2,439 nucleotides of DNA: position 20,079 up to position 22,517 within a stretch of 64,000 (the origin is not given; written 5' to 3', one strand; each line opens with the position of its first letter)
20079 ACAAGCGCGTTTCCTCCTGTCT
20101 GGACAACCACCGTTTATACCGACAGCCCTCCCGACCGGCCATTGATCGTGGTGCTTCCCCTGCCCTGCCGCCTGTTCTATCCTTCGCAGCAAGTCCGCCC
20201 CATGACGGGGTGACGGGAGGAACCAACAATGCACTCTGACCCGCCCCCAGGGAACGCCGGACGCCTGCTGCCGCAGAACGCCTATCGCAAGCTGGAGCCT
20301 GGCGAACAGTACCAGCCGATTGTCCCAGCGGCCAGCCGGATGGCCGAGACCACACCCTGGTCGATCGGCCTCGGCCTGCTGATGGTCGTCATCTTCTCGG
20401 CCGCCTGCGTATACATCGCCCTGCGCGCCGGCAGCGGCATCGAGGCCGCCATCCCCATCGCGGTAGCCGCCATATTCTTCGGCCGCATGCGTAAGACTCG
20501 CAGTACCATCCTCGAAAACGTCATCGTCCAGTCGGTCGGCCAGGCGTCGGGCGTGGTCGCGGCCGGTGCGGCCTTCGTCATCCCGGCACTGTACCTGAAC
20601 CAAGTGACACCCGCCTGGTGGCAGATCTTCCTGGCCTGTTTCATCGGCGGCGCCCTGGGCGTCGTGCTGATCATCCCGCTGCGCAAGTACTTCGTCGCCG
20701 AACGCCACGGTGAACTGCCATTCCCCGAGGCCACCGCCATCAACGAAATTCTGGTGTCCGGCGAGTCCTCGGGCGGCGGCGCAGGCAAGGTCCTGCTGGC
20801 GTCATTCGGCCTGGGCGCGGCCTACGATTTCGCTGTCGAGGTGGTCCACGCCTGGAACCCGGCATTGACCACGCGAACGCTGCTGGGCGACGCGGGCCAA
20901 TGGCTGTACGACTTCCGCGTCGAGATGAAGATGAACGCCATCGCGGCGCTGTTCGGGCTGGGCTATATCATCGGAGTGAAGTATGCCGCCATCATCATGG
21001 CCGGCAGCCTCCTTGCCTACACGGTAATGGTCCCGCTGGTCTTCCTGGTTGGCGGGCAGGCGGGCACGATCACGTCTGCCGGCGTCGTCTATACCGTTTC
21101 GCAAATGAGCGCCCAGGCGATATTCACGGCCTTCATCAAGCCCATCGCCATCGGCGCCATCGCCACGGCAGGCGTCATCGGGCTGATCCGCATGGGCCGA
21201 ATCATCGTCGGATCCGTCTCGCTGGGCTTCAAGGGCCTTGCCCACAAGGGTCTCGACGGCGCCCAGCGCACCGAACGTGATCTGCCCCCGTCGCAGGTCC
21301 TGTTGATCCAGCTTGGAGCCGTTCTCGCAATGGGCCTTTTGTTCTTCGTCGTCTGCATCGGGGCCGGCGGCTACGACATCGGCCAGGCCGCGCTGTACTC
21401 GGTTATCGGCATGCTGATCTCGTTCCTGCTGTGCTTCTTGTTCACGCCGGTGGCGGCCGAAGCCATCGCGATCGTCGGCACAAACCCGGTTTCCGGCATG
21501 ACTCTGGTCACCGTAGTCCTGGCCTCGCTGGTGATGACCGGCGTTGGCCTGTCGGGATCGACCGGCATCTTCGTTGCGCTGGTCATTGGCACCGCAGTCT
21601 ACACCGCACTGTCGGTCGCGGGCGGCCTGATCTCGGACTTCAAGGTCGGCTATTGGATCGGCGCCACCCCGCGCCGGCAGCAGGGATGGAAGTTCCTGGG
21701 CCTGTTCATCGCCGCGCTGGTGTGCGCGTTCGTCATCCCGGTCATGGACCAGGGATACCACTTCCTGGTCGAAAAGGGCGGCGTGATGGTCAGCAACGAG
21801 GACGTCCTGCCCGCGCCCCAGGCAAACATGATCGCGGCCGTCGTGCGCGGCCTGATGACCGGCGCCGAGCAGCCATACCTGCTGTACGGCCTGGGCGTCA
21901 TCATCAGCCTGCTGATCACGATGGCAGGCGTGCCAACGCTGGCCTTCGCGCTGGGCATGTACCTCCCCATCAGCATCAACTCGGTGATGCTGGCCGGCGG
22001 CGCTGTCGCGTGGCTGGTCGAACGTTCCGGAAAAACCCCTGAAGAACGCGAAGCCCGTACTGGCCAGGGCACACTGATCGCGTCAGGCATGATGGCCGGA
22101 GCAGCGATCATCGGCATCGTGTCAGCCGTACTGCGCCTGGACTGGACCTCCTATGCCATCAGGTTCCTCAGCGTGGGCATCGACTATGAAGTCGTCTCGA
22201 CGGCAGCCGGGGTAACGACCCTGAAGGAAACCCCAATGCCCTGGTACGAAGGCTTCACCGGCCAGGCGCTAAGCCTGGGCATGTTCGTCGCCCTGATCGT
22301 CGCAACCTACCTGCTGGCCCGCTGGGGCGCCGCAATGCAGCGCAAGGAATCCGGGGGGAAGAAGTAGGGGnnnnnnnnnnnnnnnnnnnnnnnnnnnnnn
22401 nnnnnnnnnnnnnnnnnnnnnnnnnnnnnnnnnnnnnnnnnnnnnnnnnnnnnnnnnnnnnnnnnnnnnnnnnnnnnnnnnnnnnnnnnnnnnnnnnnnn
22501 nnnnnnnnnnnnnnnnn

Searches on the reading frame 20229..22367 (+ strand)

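Call 36: search_protein_families(library=pfam, proteins=[window:20229-22367:+], max_evalue=0.00001)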
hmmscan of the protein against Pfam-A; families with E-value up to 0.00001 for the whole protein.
window:20229-22367:+ (712 aa): 1 family
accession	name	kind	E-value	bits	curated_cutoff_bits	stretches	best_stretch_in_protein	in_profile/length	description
PF03169.20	OPT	-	3.4e-80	270.9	25.8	1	41-635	2-622/623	OPT oligopeptide transporter protein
